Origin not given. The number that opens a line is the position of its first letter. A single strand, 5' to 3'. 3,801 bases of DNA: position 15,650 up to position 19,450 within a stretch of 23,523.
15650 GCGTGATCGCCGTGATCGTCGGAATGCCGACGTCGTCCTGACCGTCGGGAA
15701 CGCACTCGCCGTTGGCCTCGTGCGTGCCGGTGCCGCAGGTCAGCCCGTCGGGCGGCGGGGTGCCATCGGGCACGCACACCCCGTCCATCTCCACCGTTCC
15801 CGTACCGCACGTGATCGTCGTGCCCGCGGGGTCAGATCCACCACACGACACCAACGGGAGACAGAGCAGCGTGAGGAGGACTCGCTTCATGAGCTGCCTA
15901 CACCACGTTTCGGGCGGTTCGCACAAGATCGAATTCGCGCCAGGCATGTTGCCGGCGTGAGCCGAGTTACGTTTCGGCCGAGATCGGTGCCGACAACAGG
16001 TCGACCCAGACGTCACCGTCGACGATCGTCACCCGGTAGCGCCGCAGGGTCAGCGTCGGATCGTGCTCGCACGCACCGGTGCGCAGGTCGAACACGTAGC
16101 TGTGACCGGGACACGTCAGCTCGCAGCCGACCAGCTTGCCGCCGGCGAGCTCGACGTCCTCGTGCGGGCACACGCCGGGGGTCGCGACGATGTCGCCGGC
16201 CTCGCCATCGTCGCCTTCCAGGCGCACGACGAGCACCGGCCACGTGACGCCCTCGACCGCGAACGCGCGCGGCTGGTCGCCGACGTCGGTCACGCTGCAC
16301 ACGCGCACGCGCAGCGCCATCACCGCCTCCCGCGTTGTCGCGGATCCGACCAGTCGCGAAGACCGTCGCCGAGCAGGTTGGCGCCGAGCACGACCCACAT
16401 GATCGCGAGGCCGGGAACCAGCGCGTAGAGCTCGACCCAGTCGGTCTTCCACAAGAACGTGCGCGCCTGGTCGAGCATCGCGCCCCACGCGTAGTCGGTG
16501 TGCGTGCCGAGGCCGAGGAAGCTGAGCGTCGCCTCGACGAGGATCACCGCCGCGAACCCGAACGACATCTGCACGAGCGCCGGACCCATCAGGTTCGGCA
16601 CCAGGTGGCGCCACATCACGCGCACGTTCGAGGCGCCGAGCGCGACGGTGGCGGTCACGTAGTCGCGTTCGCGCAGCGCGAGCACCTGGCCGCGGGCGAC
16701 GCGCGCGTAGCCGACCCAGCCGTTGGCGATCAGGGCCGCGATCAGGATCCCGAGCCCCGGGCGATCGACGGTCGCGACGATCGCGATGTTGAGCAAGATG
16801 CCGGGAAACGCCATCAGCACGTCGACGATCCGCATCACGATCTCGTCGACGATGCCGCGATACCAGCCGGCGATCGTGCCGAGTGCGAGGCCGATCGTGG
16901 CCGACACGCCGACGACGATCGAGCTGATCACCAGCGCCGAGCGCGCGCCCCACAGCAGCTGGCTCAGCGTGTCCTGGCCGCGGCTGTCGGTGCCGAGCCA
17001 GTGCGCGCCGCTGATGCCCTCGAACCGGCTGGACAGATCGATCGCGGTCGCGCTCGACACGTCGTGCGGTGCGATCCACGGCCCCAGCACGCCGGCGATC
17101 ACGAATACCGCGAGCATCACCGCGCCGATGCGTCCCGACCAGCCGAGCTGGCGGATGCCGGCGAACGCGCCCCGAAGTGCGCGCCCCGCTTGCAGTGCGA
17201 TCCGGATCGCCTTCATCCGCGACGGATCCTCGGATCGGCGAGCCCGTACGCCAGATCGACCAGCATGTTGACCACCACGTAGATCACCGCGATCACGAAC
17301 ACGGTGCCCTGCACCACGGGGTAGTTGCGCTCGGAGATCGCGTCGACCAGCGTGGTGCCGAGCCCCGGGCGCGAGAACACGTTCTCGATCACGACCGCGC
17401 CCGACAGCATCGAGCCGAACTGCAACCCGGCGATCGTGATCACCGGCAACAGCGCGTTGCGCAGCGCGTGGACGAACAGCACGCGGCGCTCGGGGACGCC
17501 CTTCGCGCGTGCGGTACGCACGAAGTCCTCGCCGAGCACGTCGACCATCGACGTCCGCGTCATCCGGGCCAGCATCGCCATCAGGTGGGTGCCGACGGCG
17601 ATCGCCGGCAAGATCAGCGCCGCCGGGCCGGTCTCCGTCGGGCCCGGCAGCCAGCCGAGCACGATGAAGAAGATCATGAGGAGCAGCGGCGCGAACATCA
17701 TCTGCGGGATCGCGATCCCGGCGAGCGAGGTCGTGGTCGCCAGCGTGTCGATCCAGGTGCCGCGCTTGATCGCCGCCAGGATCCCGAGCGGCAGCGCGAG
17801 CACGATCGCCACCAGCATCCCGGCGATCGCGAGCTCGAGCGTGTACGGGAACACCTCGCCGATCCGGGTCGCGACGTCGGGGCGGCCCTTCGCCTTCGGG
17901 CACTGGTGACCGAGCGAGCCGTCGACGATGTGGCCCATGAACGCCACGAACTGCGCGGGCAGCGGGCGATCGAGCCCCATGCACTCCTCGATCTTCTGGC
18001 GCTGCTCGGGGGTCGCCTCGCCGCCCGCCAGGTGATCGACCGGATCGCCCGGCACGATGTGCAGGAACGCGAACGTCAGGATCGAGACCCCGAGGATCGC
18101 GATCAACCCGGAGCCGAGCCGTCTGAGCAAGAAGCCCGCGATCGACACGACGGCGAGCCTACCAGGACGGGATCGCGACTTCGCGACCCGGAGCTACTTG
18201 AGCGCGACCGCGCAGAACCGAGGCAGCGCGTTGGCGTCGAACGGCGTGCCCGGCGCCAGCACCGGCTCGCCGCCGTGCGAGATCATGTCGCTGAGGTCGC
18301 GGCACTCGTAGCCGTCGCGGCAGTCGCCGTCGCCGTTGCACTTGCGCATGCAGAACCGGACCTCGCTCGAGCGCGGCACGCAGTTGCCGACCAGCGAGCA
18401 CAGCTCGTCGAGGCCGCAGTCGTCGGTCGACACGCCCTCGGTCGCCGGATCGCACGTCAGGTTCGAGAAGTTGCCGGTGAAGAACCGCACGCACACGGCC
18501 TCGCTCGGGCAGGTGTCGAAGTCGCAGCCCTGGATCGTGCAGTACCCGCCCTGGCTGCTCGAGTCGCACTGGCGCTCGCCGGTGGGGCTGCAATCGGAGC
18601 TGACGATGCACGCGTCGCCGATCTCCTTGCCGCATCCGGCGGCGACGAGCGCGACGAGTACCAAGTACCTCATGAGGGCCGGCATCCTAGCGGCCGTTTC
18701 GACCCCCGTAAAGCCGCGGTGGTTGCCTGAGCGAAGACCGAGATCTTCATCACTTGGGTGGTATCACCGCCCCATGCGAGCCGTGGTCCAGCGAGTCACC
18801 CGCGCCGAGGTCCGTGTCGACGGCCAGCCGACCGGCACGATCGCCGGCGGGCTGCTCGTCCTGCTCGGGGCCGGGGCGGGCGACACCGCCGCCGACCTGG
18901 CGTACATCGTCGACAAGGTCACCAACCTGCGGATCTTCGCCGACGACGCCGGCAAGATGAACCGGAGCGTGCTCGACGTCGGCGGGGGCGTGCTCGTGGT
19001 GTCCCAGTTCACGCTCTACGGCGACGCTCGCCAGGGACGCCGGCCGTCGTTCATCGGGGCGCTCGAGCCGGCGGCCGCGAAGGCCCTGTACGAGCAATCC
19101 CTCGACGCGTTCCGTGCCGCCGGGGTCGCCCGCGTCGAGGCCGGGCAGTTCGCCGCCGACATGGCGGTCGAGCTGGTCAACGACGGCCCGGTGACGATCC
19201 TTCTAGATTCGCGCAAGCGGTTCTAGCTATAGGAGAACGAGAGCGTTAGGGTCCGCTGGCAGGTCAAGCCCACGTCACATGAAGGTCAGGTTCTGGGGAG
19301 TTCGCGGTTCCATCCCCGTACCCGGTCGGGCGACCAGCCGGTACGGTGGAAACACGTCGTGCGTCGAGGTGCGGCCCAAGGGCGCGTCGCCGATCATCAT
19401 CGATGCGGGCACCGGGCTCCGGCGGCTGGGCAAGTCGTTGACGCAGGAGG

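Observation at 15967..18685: ABC permease pair with no ATPase or binding protein, translationally coupled to a Rieske [2Fe-2S] protein and headed by a 17-Cys lipoprotein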

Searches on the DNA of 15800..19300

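Call 66: search_rna_families(source=window, start=15800, end=19300, threshold=evalue, max_evalue=1)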
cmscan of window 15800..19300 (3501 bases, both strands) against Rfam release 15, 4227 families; matches with E-value up to 1: 0.
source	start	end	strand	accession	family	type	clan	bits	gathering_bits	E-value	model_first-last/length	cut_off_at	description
